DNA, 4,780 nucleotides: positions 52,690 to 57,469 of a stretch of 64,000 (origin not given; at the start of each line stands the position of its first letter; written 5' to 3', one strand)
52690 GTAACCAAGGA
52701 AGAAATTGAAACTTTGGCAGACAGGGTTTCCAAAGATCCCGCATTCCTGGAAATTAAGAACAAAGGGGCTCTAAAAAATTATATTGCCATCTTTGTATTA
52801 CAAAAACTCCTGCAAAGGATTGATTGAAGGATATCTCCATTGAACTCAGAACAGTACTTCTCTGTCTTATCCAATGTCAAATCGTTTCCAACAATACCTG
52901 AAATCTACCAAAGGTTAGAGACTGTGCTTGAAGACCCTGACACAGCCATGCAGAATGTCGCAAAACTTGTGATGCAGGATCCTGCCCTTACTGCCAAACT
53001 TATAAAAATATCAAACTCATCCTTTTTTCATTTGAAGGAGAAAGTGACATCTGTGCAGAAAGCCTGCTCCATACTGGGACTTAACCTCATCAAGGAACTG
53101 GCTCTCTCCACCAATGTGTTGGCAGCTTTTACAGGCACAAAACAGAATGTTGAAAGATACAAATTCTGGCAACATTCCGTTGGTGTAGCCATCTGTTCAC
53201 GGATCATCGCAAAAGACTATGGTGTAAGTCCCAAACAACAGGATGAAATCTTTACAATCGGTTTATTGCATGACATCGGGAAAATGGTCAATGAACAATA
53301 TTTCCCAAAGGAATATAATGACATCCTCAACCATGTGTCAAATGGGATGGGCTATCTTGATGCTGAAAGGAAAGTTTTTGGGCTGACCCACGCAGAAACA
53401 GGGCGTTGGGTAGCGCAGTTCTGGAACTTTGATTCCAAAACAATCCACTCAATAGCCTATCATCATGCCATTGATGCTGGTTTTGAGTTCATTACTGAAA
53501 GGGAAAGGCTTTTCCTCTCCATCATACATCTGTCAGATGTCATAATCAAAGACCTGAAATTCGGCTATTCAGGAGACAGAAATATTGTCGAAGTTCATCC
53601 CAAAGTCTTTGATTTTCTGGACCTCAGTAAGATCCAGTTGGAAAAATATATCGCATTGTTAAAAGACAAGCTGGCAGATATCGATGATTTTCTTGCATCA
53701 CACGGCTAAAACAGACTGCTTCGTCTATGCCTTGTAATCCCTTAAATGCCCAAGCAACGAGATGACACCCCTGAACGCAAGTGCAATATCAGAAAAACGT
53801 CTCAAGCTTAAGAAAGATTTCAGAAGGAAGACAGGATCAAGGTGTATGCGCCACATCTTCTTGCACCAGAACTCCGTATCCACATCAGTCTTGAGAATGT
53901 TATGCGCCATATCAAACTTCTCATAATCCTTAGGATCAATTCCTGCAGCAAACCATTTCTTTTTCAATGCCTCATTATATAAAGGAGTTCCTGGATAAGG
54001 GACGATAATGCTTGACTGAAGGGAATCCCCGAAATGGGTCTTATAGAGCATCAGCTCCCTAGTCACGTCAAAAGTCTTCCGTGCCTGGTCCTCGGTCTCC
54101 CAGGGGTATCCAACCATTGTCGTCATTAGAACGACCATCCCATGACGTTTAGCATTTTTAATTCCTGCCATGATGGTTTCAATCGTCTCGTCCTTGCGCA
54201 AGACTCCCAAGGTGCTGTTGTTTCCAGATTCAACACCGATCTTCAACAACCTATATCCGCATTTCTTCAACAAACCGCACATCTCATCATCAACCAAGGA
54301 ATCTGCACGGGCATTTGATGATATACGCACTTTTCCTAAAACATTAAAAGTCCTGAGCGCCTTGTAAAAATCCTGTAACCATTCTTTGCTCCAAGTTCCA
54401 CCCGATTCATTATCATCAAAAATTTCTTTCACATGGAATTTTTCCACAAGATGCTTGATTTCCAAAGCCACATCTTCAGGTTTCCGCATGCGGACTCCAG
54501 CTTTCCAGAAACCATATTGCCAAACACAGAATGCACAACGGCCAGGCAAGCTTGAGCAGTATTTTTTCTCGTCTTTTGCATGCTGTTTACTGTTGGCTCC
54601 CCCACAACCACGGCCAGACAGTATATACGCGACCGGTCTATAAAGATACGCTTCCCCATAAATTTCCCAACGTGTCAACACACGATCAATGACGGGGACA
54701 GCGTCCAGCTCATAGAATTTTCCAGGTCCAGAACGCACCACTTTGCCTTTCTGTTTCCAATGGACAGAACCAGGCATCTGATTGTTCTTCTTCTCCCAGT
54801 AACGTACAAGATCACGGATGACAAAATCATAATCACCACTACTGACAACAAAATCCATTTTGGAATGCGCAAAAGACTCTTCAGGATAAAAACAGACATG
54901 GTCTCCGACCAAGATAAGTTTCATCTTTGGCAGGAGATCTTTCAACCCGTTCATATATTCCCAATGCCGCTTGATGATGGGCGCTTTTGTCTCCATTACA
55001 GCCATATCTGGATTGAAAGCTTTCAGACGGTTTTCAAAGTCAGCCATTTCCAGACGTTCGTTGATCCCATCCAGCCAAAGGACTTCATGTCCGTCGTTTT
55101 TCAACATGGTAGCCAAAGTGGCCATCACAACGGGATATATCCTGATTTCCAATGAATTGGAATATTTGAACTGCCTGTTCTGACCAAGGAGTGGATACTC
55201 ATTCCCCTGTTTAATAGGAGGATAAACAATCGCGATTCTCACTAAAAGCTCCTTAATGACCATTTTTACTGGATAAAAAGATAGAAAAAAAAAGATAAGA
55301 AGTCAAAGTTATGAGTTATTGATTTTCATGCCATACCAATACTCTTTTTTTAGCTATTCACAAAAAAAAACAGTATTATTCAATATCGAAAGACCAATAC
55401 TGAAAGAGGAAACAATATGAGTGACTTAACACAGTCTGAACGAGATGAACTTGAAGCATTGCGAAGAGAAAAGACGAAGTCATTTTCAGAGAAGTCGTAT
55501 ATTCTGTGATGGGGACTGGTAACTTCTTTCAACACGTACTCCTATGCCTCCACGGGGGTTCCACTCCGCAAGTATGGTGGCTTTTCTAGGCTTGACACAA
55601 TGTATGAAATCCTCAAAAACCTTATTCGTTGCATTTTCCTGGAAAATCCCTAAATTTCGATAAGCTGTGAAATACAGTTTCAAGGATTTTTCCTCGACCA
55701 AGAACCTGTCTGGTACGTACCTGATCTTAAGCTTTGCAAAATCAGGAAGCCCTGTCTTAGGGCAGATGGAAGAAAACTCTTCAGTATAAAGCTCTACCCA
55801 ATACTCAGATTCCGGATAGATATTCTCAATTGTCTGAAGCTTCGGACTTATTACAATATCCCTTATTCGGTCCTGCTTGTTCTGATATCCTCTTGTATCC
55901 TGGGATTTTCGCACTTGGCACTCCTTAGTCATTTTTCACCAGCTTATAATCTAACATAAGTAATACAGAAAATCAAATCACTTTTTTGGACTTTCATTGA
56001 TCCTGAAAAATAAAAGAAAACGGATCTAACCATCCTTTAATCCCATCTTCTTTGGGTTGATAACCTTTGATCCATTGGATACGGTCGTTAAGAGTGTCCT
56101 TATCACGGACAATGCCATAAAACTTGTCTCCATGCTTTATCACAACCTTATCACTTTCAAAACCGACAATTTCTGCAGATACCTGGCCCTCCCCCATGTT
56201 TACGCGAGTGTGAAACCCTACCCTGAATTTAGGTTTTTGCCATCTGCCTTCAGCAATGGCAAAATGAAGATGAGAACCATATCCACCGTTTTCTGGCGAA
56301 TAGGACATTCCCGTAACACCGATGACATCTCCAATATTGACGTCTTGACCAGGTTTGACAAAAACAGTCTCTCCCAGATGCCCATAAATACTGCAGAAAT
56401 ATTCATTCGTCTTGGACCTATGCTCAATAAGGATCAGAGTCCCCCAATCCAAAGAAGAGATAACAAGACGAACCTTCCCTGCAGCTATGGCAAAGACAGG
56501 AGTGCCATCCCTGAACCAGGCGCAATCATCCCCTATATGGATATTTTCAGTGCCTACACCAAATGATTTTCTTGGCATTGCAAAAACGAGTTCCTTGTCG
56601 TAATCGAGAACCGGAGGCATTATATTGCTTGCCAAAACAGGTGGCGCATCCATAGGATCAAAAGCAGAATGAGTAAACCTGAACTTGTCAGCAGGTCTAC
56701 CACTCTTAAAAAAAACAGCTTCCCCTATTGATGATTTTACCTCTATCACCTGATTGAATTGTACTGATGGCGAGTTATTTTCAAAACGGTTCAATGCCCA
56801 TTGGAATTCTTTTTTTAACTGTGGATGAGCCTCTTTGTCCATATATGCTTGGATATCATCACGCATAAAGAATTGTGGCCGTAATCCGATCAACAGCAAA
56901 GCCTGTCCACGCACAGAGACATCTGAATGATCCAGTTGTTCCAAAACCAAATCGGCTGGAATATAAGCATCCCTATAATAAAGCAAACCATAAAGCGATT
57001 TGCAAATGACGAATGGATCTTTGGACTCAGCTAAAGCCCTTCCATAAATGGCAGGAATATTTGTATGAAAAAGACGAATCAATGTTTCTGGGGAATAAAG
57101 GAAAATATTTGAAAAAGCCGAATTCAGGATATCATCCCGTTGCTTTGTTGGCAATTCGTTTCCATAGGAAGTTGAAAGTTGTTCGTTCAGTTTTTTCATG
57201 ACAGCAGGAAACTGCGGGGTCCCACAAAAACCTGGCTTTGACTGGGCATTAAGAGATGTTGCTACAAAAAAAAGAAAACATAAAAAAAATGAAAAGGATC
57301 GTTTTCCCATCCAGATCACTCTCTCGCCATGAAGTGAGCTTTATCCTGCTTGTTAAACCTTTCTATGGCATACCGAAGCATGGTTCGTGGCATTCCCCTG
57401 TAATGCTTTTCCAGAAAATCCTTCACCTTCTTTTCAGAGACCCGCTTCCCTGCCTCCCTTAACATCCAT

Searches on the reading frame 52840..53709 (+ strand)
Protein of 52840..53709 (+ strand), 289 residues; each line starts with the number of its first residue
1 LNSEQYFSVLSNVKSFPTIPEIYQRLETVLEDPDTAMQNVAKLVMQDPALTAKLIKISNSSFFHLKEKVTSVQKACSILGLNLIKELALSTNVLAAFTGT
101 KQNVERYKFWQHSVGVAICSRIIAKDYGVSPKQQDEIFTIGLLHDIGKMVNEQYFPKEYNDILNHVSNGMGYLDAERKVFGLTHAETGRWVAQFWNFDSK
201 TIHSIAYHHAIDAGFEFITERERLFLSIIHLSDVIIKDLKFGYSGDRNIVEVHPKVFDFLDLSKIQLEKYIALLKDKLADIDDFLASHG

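Call 90: search_protein_families(library=pfam, proteins=[window:52840-53709:+], max_evalue=0.00001)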
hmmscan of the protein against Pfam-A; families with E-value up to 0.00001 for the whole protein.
window:52840-53709:+ (289 aa): 2 families
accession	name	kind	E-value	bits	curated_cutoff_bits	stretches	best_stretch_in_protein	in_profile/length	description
PF08668.18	HDOD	-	4.3e-57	193.2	22.9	1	17-210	2-195/196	HDOD domain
PF01966.28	HD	-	1.6e-10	41.7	22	1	110-210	2-87/116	HD domain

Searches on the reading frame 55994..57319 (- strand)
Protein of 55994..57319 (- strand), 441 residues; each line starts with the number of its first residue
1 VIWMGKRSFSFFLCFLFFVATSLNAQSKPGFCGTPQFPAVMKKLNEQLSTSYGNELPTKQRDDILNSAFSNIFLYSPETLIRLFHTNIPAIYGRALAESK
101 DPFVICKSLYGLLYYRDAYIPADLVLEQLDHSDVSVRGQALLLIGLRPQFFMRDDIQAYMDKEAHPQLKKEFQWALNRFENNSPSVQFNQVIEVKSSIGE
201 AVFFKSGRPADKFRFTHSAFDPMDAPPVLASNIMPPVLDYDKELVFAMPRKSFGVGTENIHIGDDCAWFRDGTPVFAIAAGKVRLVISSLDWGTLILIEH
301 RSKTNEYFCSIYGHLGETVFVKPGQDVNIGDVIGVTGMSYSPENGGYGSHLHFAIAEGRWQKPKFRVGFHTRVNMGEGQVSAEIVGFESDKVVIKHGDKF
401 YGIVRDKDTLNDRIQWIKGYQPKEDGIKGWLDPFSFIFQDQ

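Call 90: search_protein_families(library=pfam, proteins=[window:55994-57319:-], max_evalue=0.00001)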
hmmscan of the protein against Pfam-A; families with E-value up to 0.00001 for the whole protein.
window:55994-57319:- (441 aa): 1 family
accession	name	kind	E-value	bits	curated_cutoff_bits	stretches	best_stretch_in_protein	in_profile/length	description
PF01551.29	Peptidase_M23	-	1.7e-14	54.2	28.7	1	270-357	11-89/96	Peptidase family M23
